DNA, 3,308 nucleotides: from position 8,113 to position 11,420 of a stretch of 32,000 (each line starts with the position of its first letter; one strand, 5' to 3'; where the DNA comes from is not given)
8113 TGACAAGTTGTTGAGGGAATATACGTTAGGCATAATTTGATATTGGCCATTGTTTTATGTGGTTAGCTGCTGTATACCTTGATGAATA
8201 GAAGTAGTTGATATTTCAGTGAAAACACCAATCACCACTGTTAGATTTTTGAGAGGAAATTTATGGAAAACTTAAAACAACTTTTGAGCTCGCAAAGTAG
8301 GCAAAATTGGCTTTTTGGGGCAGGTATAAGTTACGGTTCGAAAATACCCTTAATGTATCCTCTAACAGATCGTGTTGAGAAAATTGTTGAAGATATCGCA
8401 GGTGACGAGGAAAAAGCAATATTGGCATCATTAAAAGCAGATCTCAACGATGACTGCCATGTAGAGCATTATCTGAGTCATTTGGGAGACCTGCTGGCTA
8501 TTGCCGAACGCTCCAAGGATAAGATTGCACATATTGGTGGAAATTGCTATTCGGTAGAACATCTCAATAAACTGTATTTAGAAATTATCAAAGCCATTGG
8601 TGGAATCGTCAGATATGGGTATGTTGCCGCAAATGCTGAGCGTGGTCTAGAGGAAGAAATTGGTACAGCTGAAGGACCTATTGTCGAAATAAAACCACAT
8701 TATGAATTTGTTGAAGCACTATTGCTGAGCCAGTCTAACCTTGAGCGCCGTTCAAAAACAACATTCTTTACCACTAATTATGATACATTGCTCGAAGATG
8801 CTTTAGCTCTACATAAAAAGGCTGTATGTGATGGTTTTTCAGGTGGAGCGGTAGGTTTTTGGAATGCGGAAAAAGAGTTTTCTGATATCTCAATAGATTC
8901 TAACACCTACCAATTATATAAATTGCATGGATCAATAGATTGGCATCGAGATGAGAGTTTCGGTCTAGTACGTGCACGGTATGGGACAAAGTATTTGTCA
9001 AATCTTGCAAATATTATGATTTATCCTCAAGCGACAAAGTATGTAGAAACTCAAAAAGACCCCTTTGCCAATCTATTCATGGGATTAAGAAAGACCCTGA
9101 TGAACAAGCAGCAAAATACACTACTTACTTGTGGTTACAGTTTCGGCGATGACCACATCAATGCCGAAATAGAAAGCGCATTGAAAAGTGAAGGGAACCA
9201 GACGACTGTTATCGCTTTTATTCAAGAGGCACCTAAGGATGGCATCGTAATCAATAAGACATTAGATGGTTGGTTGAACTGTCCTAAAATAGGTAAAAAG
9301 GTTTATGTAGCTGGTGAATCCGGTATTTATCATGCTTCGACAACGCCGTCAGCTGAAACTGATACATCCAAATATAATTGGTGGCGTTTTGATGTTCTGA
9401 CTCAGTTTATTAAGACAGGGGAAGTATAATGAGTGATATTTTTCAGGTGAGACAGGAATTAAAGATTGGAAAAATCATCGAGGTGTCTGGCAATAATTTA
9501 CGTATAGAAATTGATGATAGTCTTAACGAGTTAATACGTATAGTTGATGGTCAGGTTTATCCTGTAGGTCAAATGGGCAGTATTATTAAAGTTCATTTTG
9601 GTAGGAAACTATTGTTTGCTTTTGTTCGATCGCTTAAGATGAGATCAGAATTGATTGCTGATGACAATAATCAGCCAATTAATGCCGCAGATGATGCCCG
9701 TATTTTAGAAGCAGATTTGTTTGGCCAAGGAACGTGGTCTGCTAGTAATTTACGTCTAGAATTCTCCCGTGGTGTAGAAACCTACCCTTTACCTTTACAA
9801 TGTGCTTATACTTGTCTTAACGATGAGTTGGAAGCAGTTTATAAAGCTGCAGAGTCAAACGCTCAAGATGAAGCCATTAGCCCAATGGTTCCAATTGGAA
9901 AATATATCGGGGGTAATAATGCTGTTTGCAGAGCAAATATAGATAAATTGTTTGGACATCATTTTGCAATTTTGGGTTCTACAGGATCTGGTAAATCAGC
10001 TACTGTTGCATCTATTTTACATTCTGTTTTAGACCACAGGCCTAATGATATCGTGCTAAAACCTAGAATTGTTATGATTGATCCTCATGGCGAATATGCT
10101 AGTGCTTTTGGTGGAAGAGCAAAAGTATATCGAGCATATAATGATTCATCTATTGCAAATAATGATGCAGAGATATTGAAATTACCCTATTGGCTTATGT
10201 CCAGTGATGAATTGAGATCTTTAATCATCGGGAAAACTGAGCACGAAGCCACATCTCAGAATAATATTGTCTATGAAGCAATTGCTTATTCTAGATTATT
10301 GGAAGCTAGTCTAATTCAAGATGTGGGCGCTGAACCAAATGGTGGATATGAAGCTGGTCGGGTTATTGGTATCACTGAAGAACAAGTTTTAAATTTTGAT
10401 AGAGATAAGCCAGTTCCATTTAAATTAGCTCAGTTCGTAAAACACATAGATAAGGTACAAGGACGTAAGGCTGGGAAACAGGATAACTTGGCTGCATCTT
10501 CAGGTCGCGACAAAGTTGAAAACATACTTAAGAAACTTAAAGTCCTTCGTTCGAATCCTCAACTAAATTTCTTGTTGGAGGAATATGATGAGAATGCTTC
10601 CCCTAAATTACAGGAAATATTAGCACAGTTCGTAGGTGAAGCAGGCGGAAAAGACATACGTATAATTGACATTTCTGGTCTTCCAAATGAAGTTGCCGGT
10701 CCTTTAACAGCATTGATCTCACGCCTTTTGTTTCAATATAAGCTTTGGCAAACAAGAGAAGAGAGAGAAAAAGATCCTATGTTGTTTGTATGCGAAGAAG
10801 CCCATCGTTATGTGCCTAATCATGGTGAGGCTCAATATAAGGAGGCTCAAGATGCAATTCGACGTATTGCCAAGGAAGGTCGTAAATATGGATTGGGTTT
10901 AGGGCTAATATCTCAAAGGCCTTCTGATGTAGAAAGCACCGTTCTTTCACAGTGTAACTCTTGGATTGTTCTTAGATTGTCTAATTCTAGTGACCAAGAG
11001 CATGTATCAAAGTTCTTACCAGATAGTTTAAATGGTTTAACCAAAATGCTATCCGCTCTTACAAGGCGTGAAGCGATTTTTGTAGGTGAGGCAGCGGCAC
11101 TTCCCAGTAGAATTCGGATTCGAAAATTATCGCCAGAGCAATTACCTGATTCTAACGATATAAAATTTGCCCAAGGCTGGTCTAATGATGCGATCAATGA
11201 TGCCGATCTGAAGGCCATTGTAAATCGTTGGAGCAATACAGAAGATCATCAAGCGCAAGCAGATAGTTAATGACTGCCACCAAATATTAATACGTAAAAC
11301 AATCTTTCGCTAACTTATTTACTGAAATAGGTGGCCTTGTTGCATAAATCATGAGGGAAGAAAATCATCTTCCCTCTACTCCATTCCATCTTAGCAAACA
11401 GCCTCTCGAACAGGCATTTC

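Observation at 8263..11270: SIR2-like NADase plus HerA-like ATPase: a two-gene anti-phage (NAD+ depletion) cassette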

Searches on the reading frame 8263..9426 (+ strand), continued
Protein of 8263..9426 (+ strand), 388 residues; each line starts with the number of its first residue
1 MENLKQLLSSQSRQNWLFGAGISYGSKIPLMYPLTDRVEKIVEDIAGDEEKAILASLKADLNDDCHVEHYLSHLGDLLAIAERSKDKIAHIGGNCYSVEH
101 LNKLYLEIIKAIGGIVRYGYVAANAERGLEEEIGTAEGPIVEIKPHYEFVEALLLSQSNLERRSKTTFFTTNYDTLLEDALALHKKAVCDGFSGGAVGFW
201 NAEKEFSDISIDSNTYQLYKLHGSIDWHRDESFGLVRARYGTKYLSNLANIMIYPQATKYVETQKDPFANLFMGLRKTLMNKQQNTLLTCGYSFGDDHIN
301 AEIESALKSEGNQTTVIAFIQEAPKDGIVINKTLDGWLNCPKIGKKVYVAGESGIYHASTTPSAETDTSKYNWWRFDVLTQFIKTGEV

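Call 63: find_encoding_contigs(protein=P0002, flank=10000, max_places=2)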
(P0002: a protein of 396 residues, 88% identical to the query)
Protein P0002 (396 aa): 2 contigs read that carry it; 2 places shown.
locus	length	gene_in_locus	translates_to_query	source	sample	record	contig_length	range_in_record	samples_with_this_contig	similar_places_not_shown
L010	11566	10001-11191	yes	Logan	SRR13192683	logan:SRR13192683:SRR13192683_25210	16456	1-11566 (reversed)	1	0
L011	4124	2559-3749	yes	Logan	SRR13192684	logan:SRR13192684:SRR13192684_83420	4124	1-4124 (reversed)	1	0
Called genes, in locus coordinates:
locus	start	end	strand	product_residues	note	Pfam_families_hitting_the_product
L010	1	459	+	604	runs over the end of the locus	PF01555:N6_N4_Mtase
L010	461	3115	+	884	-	PF04851:ResIII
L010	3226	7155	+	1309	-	-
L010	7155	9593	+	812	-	-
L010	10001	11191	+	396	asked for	PF13289:SIR2_2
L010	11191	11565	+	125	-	?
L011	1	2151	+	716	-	?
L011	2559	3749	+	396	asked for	PF13289:SIR2_2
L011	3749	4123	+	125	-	?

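Call 64: find_encoding_contigs(protein=P0005, flank=10000, max_places=1)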
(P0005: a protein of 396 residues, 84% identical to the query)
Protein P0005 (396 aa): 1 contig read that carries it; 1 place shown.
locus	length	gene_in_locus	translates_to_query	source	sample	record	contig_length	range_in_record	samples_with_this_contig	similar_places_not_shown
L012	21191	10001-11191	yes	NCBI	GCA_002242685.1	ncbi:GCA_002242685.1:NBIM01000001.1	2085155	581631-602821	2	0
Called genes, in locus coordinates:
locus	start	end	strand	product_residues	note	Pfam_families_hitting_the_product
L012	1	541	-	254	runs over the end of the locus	PF02698:DUF218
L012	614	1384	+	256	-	PF13489:Methyltransf_23, PF01209:Ubie_methyltran, PF05175:MTS (weak), PF13649:Methyltransf_25, PF13847:Methyltransf_31, PF08241:Methyltransf_11, PF08242:Methyltransf_12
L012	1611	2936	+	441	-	PF03882:WHD_KicB, PF17192:MukF_M, PF17193:MukF_C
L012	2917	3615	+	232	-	PF04288:MukE, PF21980:MksE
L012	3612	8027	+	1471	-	PF04310:MukB, PF13555:AAA_29 (weak), PF16330:MukB_hinge, PF13558:SbcC_Walker_B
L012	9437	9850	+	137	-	-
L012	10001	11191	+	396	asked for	PF13289:SIR2_2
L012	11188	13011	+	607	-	PF01580:FtsK_SpoIIIE (faint), PF01935:DUF87, PF10412:TrwB_AAD_bind (faint)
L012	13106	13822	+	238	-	-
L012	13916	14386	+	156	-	-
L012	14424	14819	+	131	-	-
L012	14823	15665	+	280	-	PF02810:SEC-C (weak)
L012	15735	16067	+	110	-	-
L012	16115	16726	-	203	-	PF00440:TetR_N, PF14246:TetR_C_7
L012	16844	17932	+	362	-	PF00753:Lactamase_B (weak), PF13483:Lactamase_B_3, PF12706:Lactamase_B_2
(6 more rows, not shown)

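Call 65: find_encoding_contigs(protein=P0058, flank=10000, max_places=3)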
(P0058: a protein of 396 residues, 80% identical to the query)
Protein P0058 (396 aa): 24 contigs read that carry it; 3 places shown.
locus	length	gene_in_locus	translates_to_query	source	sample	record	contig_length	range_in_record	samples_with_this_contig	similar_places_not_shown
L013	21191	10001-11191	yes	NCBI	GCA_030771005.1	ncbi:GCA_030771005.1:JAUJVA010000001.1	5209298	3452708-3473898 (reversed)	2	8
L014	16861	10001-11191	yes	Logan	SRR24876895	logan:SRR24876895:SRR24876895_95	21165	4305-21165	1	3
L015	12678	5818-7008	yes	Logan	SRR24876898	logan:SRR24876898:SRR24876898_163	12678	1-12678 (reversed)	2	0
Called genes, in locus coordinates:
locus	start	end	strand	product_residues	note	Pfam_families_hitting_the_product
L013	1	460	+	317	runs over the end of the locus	PF00126:HTH_1, PF03466:LysR_substrate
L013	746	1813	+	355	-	PF08240:ADH_N, PF16912:Glu_dehyd_C (faint), PF00107:ADH_zinc_N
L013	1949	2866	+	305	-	PF00532:Peripla_BP_1, PF13407:Peripla_BP_4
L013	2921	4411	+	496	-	PF00005:ABC_tran, PF13304:AAA_21 (faint), PF00005:ABC_tran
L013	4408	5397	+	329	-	PF02653:BPD_transp_2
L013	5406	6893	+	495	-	PF00370:FGGY_N, PF02782:FGGY_C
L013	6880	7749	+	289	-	PF01261:AP_endonuc_2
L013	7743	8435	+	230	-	PF00596:Aldolase_II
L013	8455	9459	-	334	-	PF00356:LacI, PF00532:Peripla_BP_1, PF13407:Peripla_BP_4, PF13377:Peripla_BP_3 (weak)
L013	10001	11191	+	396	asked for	PF13289:SIR2_2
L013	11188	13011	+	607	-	PF01580:FtsK_SpoIIIE (faint), PF01935:DUF87, PF10412:TrwB_AAD_bind (faint)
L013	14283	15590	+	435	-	PF00144:Beta-lactamase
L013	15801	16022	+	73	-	PF20026:DUF6434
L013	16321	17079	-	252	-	PF00023:Ank (faint), PF12796:Ank_2 (weak)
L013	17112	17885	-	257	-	PF12796:Ank_2 (faint)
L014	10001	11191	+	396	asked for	PF13289:SIR2_2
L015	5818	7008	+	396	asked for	PF13289:SIR2_2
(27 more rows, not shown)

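Call 66: predict_structure(alignment_id=A1)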
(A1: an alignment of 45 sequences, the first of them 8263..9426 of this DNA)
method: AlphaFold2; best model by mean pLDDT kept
length: 388 residues; sequences in the alignment: 45
mean_pLDDT: 81.1   pTM: 0.81
mean pLDDT of the five models: 81.1, 79.0, 76.6, 74.1, 72.0
residues with pLDDT >= 90: 125; 70-90: 194; 50-70: 44; < 50: 25
segments of 3 or more residues with pLDDT < 50: 193-201, 207-209, 255-267
pLDDT, mean of each block of 10 residues (from residue 1): 73 79 77 86 92 93 85 87 92 92 89 84 85 89 92 76 75 81 86 46 50 77 68 78 71 46 47 82 87 81 92 91 91 95 94 94 90 89 79
secondary structure, 60 per line:
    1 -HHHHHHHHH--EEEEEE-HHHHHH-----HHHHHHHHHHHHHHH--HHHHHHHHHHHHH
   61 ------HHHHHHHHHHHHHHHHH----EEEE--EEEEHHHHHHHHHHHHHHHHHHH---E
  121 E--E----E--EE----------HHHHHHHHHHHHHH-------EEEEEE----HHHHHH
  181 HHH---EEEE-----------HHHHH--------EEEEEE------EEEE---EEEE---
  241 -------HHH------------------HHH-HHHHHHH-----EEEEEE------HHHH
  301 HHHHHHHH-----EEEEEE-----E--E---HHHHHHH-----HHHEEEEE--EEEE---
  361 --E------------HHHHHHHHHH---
elements in order: H2-10 E13-18 H20-25 H31-45 H48-60 H67-83 E88-91 E94-97 H98-116 H144-157 E165-170 H175-183 E187-190 H202-206 E215-220 E227-230 E234-237 H273-279 E285-290 H297-308 E314-319 H332-338 E347-351 E354-357 H376-385

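Call 69: fold_search(model_id=the predicted structure, library=pdb)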
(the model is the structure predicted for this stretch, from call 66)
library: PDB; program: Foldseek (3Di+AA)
matches with E <= 10: 665; with E <= 0.001: 109
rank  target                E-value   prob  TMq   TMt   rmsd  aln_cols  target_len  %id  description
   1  8wld_J                3.5e-16  1.00  0.65  0.73   5.8       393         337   21  Cryo-EM structure of SIR2/HerA antiphage complex (released 2024-09-11)
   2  8wld_E                1.2e-14  1.00  0.68  0.75   5.3       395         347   21  Cryo-EM structure of SIR2/HerA antiphage complex (released 2024-09-11)
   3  8wld_R                1.8e-14  1.00  0.65  0.72   5.4       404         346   20  Cryo-EM structure of SIR2/HerA antiphage complex (released 2024-09-11)
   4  8wld_Q                2.1e-14  1.00  0.63  0.71   6.1       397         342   20  Cryo-EM structure of SIR2/HerA antiphage complex (released 2024-09-11)
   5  8wld_P                2.8e-14  1.00  0.65  0.72   5.6       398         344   20  Cryo-EM structure of SIR2/HerA antiphage complex (released 2024-09-11)
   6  8w9l_A                3.5e-14  1.00  0.64  0.68   6.1       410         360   21  Cryo-EM structure of PsSIR2 (released 2024-09-11)
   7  8sub_K                6.9e-14  1.00  0.61  0.59   7.0       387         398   21  E. coli SIR2-HerA complex (dodecamer SIR2 pentamer HerA) (released 2023-12-27)
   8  8sub_A                7.3e-14  1.00  0.60  0.59   9.8       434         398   19  E. coli SIR2-HerA complex (dodecamer SIR2 pentamer HerA) (released 2023-12-27)
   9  8sub_I                1.2e-13  1.00  0.60  0.59   7.1       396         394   21  E. coli SIR2-HerA complex (dodecamer SIR2 pentamer HerA) (released 2023-12-27)
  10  8uae_B                1.4e-13  1.00  0.61  0.62   6.9       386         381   22  E. coli Sir2_HerA complex (12:6) with ATPgamaS (released 2023-12-27)
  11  8wld_H                2.5e-13  1.00  0.62  0.70   6.5       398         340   21  Cryo-EM structure of SIR2/HerA antiphage complex (released 2024-09-11)
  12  8sub_J                1.2e-12  1.00  0.60  0.59   6.8       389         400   22  E. coli SIR2-HerA complex (dodecamer SIR2 pentamer HerA) (released 2023-12-27)
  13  8yhx_R                1.2e-12  1.00  0.55  0.55   9.4       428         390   19  Cryo-EM structure of the trimeric HerA (released 2024-11-06)
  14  8sub_E                1.4e-12  1.00  0.60  0.59   7.7       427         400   19  E. coli SIR2-HerA complex (dodecamer SIR2 pentamer HerA) (released 2023-12-27)
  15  8suw_F                1.6e-12  1.00  0.64  0.63   6.8       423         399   19  E. coli SIR2-HerA complex (dodecamer SIR2 bound 4 protomers of HerA) (released 2024-03-27)
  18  8wld_K                3.0e-12  1.00  0.62  0.70   5.9       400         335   20  Cryo-EM structure of SIR2/HerA antiphage complex (released 2024-09-11)
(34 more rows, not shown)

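Call 75: find_related_loci(query=A1, collection=viral_contigs, flank=8000)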
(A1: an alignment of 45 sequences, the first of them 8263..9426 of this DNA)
Query A1 (388 aa) in viral_contigs; peptide patterns used: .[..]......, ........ (x = any residue, [..] = any of these).
15 stretches matched a pattern; 3 encode a relative of the query (tblastn E <= 1e-3); 3 distinct loci.
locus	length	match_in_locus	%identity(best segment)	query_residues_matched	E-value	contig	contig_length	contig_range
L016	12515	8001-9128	40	1-388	6e-86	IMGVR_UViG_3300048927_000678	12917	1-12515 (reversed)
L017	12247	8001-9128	40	1-388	1e-83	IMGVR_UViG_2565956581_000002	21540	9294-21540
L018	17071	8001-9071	35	8-384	4e-53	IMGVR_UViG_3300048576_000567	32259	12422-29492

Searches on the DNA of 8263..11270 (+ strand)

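Call 45: search_dna_similar(query=window:8263-11270:+, collection=ecoli_genomes, mode=distant, max_rows=10)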
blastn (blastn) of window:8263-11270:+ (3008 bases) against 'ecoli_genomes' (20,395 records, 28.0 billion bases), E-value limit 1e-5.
Records with a match: 1; places in all: 1; records where one place covers at least 80% of the query: 0.
Genomes with a match: 1 of 5426; with a place that covers at least 80% of the query: 0. Places per genome that has any: lowest 1, median 1, highest 1. On chromosomes: 1 places; on plasmids: 0.
Best place of each record, by identity: 60-80% 1.
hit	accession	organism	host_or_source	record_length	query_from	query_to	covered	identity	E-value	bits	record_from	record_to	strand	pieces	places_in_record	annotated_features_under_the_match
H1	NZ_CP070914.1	Escherichia coli strain 65COLEC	Homo sapiens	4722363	1664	2017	12%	67.2%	9e-20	110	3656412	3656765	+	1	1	ATP-binding protein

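Call 48: get_annotated_region(hit=H1, flank=8000)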
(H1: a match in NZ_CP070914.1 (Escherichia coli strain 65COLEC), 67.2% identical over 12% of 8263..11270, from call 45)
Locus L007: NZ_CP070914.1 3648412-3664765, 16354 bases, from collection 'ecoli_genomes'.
description: Escherichia coli strain 65COLEC chromosome, complete genome
organism: Escherichia coli strain 65COLEC (NCBI taxid 562)
replicon: chromosome; assembly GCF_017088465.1
host: Homo sapiens; source: feces; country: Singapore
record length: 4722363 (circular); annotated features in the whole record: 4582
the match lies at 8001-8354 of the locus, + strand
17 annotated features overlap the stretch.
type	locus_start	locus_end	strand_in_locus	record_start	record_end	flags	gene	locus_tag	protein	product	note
CDS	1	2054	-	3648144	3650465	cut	-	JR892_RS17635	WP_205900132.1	primase-helicase zinc-binding domain-containing protein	-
CDS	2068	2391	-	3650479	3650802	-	-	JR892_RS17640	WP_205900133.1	DUF5375 family protein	-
CDS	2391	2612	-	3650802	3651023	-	-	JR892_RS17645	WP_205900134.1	hypothetical protein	-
CDS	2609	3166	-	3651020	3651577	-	-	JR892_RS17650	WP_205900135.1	host cell division inhibitor Icd-like protein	-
CDS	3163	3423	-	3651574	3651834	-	-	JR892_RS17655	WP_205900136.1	helix-turn-helix transcriptional regulator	-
CDS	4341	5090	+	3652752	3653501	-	-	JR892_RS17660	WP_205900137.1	septation initiation protein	-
CDS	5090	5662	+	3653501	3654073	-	-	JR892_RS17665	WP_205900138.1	phage polarity suppression protein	-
CDS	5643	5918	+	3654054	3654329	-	-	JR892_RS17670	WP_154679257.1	ogr/Delta-like zinc finger family protein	-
CDS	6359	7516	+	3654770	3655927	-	-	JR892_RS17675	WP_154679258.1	SIR2 family protein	-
CDS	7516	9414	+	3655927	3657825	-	-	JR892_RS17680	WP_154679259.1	ATP-binding protein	-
CDS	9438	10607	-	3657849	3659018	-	-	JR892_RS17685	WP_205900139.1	tyrosine-type recombinase/integrase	-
tRNA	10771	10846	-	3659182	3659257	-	-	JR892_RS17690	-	tRNA-Thr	-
CDS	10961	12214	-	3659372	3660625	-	proA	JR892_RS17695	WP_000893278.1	glutamate-5-semialdehyde dehydrogenase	-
CDS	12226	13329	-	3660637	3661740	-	proB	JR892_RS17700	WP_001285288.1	glutamate 5-kinase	-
CDS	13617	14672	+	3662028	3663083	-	phoE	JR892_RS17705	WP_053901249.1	phosphoporin PhoE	-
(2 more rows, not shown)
